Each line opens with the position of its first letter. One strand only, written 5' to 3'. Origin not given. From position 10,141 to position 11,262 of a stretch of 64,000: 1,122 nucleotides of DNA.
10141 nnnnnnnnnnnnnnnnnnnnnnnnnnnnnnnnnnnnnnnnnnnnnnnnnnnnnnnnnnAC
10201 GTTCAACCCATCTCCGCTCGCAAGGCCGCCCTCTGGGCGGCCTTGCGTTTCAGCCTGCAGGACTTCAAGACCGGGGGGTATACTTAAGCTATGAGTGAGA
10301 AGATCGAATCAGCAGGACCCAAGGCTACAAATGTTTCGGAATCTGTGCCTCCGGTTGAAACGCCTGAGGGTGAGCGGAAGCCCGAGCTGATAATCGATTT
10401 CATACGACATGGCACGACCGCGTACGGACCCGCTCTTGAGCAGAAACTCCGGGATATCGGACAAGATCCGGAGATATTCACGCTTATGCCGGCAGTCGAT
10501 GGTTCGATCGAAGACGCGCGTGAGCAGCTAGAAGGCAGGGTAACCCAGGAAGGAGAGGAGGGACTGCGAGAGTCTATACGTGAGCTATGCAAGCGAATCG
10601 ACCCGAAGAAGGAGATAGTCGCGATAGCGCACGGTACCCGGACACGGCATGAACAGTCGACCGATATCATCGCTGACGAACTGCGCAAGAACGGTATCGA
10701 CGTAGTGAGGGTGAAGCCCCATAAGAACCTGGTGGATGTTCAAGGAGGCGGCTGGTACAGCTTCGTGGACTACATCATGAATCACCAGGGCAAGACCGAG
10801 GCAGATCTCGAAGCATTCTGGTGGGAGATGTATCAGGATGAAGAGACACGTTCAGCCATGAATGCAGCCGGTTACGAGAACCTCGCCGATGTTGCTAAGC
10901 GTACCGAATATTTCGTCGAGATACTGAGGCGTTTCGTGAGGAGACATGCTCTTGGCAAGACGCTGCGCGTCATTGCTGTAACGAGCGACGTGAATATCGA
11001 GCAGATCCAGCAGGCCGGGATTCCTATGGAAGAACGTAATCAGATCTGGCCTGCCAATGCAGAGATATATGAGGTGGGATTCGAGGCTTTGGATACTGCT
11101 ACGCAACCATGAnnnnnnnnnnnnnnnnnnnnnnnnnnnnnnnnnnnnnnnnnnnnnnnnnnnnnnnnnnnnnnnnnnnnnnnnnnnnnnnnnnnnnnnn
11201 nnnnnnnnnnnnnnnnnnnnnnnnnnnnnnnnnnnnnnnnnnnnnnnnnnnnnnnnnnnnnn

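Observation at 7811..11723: Five-gene cluster made entirely of kinases and histidine phosphatases, with a duplicated phosphatase-kinase pair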

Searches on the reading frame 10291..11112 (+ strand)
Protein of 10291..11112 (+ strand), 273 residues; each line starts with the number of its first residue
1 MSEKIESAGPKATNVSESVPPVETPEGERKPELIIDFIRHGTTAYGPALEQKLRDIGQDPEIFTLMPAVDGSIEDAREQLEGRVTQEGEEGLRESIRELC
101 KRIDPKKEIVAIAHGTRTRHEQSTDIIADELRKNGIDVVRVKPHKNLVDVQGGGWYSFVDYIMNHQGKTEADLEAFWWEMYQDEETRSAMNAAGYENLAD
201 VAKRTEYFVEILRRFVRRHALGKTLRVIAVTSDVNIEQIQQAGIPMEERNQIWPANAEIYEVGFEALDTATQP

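Call 3: search_protein_families(library=pfam, proteins=[window:10291-11112:+], max_evalue=1)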
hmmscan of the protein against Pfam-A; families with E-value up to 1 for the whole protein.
window:10291-11112:+ (273 aa): 2 families
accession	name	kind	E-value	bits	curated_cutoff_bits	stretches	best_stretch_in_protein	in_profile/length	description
PF00300.27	His_Phos_1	-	0.0034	17.5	21.7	1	97-265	34-182/194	Histidine phosphatase superfamily (branch 1)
PF02602.20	HEM4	-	0.11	12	27.5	1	98-147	108-151/231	Uroporphyrinogen-III synthase HemD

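Call 4: search_protein_families(library=ncbifam, proteins=[window:10291-11112:+], max_evalue=1)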
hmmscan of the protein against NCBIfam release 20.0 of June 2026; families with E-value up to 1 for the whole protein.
window:10291-11112:+ (273 aa): 2 families
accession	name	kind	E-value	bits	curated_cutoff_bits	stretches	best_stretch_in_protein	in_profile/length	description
NF005568.0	PRK07239.1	equivalog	0.0078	15.2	273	1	51-149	91-183/381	uroporphyrinogen-III synthase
NF052513.1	TransRegCarH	equivalog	0.089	12.1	400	1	53-151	107-208/274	HTH-type transcriptional repressor CarH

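Call 16: search_solved_structures(query=window:10291-11112:+, max_evalue=10, show_alignments=2)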
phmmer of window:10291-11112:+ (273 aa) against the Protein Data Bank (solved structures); distinct sequences matched with E-value up to 10: 0.

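Call 21: find_homologous_proteins(query=window:10291-11112:+, max_evalue=0.001)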
Query window:10291-11112:+ (273 aa): 20 proteins with E <= 0.001 among 1186 candidates.
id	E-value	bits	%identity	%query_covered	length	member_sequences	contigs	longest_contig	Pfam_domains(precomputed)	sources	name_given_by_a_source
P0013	2.7e-178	609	100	100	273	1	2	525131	-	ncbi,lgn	ncbi:MAG: hypothetical protein V4480_02895 [Patescibacteria group bacterium]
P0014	1.2e-106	374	68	91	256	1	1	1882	-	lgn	-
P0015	1.7e-101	357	65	89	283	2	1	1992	-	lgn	-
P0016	1.3e-97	344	64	88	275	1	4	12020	-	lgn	-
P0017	4.7e-95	336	61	88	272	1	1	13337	-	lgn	-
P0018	3.6e-93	330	62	88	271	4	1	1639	-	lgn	-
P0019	3.7e-92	326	61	89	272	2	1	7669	-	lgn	-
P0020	4.2e-92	326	61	85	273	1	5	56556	-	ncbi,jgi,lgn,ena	-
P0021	1.1e-91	325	60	90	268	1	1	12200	-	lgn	-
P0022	5.6e-91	323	60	89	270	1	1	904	-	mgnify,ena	mgnify:CR=1 FL=1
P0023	6.0e-91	322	61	88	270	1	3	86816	-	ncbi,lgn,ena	-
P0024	3.3e-90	320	59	88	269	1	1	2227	-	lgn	-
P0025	6.8e-90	319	60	90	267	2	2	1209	-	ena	-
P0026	1.6e-88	314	57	93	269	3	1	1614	-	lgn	-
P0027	2.5e-88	314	57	89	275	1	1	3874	-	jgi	jgi:hypothetical protein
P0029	1.0e-83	299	58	88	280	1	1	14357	-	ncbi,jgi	jgi:broad specificity phosphatase PhoE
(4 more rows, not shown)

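Call 22: find_encoding_contigs(protein=P0023, flank=7000, max_places=2)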
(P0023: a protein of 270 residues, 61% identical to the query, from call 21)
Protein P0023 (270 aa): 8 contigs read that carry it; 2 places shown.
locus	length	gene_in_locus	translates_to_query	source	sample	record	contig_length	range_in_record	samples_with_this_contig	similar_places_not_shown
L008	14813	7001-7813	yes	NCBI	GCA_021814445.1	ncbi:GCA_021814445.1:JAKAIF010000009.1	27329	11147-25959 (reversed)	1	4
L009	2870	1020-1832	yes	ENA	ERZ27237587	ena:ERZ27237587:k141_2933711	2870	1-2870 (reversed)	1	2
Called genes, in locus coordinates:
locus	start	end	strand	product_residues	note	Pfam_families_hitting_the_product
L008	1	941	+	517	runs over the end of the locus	PF01555:N6_N4_Mtase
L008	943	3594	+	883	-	PF04851:ResIII, PF08722:Tn7_TnsA-like_N (weak)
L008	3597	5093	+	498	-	PF00078:RVT_1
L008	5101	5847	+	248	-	PF12705:PDDEXK_1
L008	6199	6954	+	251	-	PF01209:Ubie_methyltran (weak), PF13489:Methyltransf_23, PF08241:Methyltransf_11, PF08242:Methyltransf_12, PF13649:Methyltransf_25, PF13847:Methyltransf_31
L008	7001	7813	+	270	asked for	-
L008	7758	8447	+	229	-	PF01712:dNK (weak), PF13521:AAA_28 (faint)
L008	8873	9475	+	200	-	-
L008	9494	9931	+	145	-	PF00293:NUDIX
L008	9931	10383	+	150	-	PF00583:Acetyltransf_1 (weak), PF13673:Acetyltransf_10 (weak)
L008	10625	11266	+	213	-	PF07690:MFS_1, PF05977:MFS_3 (weak)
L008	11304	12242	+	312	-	PF01699:Na_Ca_ex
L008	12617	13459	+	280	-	PF00892:EamA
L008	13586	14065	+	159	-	PF23477:zf_Tbcl_2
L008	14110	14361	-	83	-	-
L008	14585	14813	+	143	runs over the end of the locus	PF13473:Cupredoxin_1, PF00127:Copper-bind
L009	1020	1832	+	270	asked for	-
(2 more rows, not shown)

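Call 23: find_encoding_contigs(protein=P0020, flank=7000, max_places=2)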
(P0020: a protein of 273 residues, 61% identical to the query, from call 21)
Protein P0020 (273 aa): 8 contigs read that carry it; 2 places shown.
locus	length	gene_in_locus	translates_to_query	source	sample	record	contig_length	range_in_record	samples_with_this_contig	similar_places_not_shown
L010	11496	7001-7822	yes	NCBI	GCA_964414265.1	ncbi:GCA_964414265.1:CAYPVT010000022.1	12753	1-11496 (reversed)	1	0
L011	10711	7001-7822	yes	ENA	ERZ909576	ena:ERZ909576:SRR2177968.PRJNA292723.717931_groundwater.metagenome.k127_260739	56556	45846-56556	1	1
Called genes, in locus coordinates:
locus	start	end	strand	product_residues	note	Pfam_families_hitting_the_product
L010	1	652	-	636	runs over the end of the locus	?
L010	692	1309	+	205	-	PF01351:RNase_HII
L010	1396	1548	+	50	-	-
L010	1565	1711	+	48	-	-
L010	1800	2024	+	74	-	PF01783:Ribosomal_L32p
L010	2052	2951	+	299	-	PF01029:NusB, PF00293:NUDIX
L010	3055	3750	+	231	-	PF22935:RM44_endonuclase, PF14622:Ribonucleas_3_3, PF00636:Ribonuclease_3, PF00035:dsrm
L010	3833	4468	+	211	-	-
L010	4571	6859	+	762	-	PF02463:SMC_N, PF13175:AAA_15, PF13476:AAA_23, PF13304:AAA_21 (weak)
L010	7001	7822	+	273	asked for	-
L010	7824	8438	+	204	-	PF13521:AAA_28 (weak)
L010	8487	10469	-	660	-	PF08206:OB_RNB, PF17849:OB_Dis3, PF17876:CSD2, PF00773:RNB, PF00575:S1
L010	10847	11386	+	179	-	PF00886:Ribosomal_S16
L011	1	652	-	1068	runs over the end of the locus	PF02811:PHP, PF07733:DNA_pol3_alpha, PF17657:DNA_pol3_finger, PF14579:HHH_6, PF01336:tRNA_anti-codon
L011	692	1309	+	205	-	PF01351:RNase_HII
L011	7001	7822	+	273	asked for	-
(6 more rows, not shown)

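Call 24: find_encoding_contigs(protein=P0029, flank=7000, max_places=2)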
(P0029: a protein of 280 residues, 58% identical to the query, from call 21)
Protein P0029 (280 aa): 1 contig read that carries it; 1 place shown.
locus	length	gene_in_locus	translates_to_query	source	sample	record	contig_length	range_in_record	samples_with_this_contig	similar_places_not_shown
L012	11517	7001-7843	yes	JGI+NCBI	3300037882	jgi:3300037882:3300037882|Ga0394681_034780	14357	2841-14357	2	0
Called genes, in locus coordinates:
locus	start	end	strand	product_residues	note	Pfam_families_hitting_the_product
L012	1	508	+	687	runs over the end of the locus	PF13715:CarbopepD_reg_2 (faint), PF22904:NOMO1-like_2nd (faint), PF17210:SdrD_B, PF13620:CarboxypepD_reg, PF17802:SpaA (faint)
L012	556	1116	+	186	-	PF03167:UDG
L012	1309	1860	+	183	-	-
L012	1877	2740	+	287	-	PF02424:ApbE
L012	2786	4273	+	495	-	PF00175:NAD_binding_1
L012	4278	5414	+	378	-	PF07995:GSDH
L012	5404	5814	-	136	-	PF04120:Iron_permease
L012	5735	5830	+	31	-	-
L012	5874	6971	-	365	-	PF12385:Peptidase_C70 (weak), PF13529:Peptidase_C39_2, PF03412:Peptidase_C39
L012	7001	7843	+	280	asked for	-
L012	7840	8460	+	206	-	-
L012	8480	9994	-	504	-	-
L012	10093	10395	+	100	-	-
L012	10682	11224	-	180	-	-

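Call 28: search_solved_structures(query=A2, max_evalue=10, show_alignments=3)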
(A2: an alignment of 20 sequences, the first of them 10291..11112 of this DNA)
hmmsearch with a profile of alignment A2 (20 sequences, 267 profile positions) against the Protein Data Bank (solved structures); distinct sequences matched with E-value up to 10: 2.
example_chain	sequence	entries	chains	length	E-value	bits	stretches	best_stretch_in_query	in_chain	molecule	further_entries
1r6f_A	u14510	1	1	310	0.08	15.4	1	153-206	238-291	Virulence-associated V antigen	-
4jbu_A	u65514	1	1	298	0.11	15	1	153-206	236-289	Virulence-associated V antigen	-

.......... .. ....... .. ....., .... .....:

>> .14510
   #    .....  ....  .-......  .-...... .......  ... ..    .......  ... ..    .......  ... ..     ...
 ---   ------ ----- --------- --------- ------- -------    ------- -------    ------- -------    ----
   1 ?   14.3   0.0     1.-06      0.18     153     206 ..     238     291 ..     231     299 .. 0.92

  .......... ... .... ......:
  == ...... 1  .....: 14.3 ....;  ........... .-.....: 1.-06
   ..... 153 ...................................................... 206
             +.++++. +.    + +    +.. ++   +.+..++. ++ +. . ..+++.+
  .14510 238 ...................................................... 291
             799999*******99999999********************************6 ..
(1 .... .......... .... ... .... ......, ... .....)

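Call 40: find_related_loci(query=A2, collection=genome_contigs, flank=6000)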
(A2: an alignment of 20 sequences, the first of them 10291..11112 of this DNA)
Query A2 (273 aa) in genome_contigs; peptide patterns used: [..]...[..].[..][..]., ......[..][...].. (x = any residue, [..] = any of these).
16 stretches matched a pattern; 3 encode a relative of the query (tblastn E <= 1e-3); 3 distinct loci.
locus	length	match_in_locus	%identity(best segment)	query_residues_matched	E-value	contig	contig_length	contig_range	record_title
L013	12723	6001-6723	61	22-262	5e-100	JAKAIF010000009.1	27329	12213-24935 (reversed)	MAG: bacterium isolate WY3.bin166 NODE_2685_length_27329_cov_1.438534, whole genome shotgun sequence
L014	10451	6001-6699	61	30-262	6e-100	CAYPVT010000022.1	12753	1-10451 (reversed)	MAG TPA_asm: uncultured Candidatus Saccharibacteria bacterium isolate SRP062349_co2_260 genome assembly, contig: NODE_26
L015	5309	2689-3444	34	13-263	1e-40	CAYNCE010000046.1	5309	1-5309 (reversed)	MAG TPA_asm: uncultured Gammaproteobacteria bacterium isolate SRP256446_co1_34 genome assembly, contig: NODE_11168_lengt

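Call 46: predict_structure(alignment_id=A2)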
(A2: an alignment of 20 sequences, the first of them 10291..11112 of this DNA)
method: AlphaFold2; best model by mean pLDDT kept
length: 273 residues; sequences in the alignment: 20
mean_pLDDT: 88.0   pTM: 0.82
mean pLDDT of the five models: 88.0, 87.9, 87.1, 79.1, 68.9
residues with pLDDT >= 90: 214; 70-90: 18; 50-70: 12; < 50: 29
segments of 3 or more residues with pLDDT < 50: 1-4, 8-26, 269-273
pLDDT, mean of each block of 10 residues (from residue 1): 46 43 51 93 97 97 94 97 98 98 95 97 98 97 95 91 95 95 96 96 95 91 94 94 93 91 64 36
secondary structure, 60 per line:
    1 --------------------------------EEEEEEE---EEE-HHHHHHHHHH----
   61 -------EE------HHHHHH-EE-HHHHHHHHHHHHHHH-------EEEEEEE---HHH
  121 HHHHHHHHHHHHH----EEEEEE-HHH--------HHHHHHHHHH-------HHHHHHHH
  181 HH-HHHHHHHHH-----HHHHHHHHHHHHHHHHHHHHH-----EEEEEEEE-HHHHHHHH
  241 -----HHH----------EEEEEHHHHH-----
elements in order: E33-39 E43-45 H47-56 H76-81 H86-100 E108-114 H118-133 E138-143 H156-165 H173-182 H184-192 H198-218 E224-231 H233-240 E259-263 H264-268

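Call 51: search_protein_families(library=padloc, proteins=[window:10291-11112:+], max_evalue=0.1)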
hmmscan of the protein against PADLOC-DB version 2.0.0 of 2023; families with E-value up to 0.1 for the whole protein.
window:10291-11112:+ (273 aa): 0 families

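Call 52: fold_search(model_id=the predicted structure, library=pdb)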
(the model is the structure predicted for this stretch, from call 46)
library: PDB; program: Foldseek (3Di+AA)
matches with E <= 10: 1130; with E <= 0.001: 117
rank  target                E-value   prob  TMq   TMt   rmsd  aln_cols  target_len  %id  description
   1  2f90_A                2.0e-06  1.00  0.44  0.47  11.2       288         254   16  Crystal structure of bisphosphoglycerate mutase in complex with 3-phosphoglycerate and AlF4- (released 2006-10-24)
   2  9scx_D                4.1e-06  1.00  0.50  0.54   7.8       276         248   15  The R90C clinical variant of human bisphosphoglycerate mutase (hBPGM). (released 2026-03-18)
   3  2a9j_A                4.4e-06  1.00  0.43  0.46  11.3       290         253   16  Human bisphosphoglycerate mutase complexed with 3-phosphoglycerate (17 days) (released 2006-10-24)
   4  4ij6_B                5.3e-06  1.00  0.48  0.63   5.7       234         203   14  Crystal Structure of a Novel-type Phosphoserine Phosphatase Mutant (H9A) from <i>Hydrogenobacter thermophilus</i> TK-6 (released 2013-03-20)
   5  3lnt_A                5.3e-06  1.00  0.51  0.56   7.8       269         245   13  Crystal structure of phosphoglyceromutase from Burkholderia Pseudomallei 1710B with bound malonic acid (released 2010-02-09)
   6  2h4x_A                5.3e-06  1.00  0.48  0.51   9.5       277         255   14  Human bisphosphoglycerate mutase complex with 3-phosphoglycerate with crystal growth 90 days (released 2006-10-24)
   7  1rii_D                5.6e-06  1.00  0.49  0.56   7.7       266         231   13  Crystal structure of phosphoglycerate mutase from M. Tuberculosis (released 2004-10-05)
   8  7n3s_B                7.7e-06  1.00  0.48  0.53   7.8       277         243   15  Human bisphosphoglycerate mutase complex with 2-phosphoglycolate (released 2022-04-13)
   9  3d8h_B                7.7e-06  1.00  0.43  0.49   8.3       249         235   13  Crystal structure of phosphoglycerate mutase from Cryptosporidium parvum, cgd7_4270 (released 2008-07-15)
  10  1rii_B                8.7e-06  1.00  0.49  0.56   8.1       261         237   12  Crystal structure of phosphoglycerate mutase from M. Tuberculosis (released 2004-10-05)
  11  3f3k_A                8.7e-06  1.00  0.40  0.41   6.9       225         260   16  The structure of uncharacterized protein YKR043C from Saccharomyces cerevisiae. (released 2008-12-09)
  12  6h26                  9.2e-06  1.00  0.49  0.54   8.1       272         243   13  Rabbit muscle phosphoglycerate mutase (released 2019-07-31)
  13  8x2s_A                9.2e-06  1.00  0.46  0.49   9.7       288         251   16  The Crystal Structure of BPGM from Biortus (released 2023-11-22)
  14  2h4z_B                9.8e-06  1.00  0.47  0.50   9.7       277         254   15  Human bisphosphoglycerate mutase complexed with 2,3-bisphosphoglycerate (released 2006-10-24)
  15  4eo9                  1.1e-05  1.00  0.50  0.56   8.1       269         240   13  Crystal structure of a phosphoglycerate mutase gpm1 from Mycobacterium leprae (released 2012-04-25)
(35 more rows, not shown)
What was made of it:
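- The domain logic matches PFK-2/FBPase-2: a P-loop kinase plus a histidine phosphatase (calls 3, 52).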

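Call 97: fold_search(model_id=the predicted structure, library=viral)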
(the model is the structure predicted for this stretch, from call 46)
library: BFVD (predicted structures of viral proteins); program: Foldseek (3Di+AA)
matches with E <= 10: 351; with E <= 0.001: 18
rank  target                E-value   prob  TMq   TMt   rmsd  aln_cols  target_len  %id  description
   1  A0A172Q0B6            1.6e-07  1.00  0.49  0.67   5.9       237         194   16  Phosphoglycerate mutase [Acinetobacter phage vB_AbaM_ME3]
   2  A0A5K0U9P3            4.1e-06  1.00  0.49  0.28   6.6       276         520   14  Histidine phosphatase family protein [Yasminevirus sp. GU-2018]
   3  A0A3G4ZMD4            2.3e-05  1.00  0.42  0.57   7.4       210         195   11  Histidine phosphatase family protein [Terrestrivirus sp.]
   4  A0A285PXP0            2.8e-05  1.00  0.42  0.57   8.4       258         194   14  Phosphoglycerate mutase [Cedratvirus lausannensis]
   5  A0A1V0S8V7            2.8e-05  1.00  0.40  0.45  12.5       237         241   15  Histidine phosphatase superfamily branch 1 [Catovirus CTV1]
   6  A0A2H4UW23            3.6e-05  1.00  0.45  0.45   8.7       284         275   13  Histidine phosphatase domain-containing protein [Bodo saltans virus]
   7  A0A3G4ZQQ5            5.2e-05  1.00  0.43  0.47   9.1       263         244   16  Phosphoglycerate mutase family protein [Terrestrivirus sp.]
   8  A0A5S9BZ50            5.2e-05  1.00  0.42  0.48   7.6       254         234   11  Histidine phosphatase [Tenacibaculum phage PTm1]
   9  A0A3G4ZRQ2            7.1e-05  1.00  0.38  0.33   6.3       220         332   14  Uncharacterized protein (Fragment) [Dasosvirus sp.]
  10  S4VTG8                1.2e-04  1.00  0.42  0.35   9.3       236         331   15  PGAM Histidine phosphase domain containing protein [Pandoravirus salinus]
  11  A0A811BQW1            1.2e-04  1.00  0.42  0.21  18.3       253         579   14  PGAM histidine phosphatase domain containing protein [Pandoravirus japonicus]
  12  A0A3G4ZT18            2.4e-04  1.00  0.44  0.30  12.5       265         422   14  Histidine phosphatase superfamily branch 1 [Edafosvirus sp.]
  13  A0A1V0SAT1            2.4e-04  1.00  0.43  0.45  12.3       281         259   12  Uncharacterized protein [Catovirus CTV1]
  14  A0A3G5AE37            2.9e-04  1.00  0.45  0.43  11.1       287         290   12  Histidine phosphatase superfamily branch 1 [Satyrvirus sp.]
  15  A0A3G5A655            3.3e-04  1.00  0.44  0.46  11.0       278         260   12  Histidine phosphatase domain-containing protein [Harvfovirus sp.]
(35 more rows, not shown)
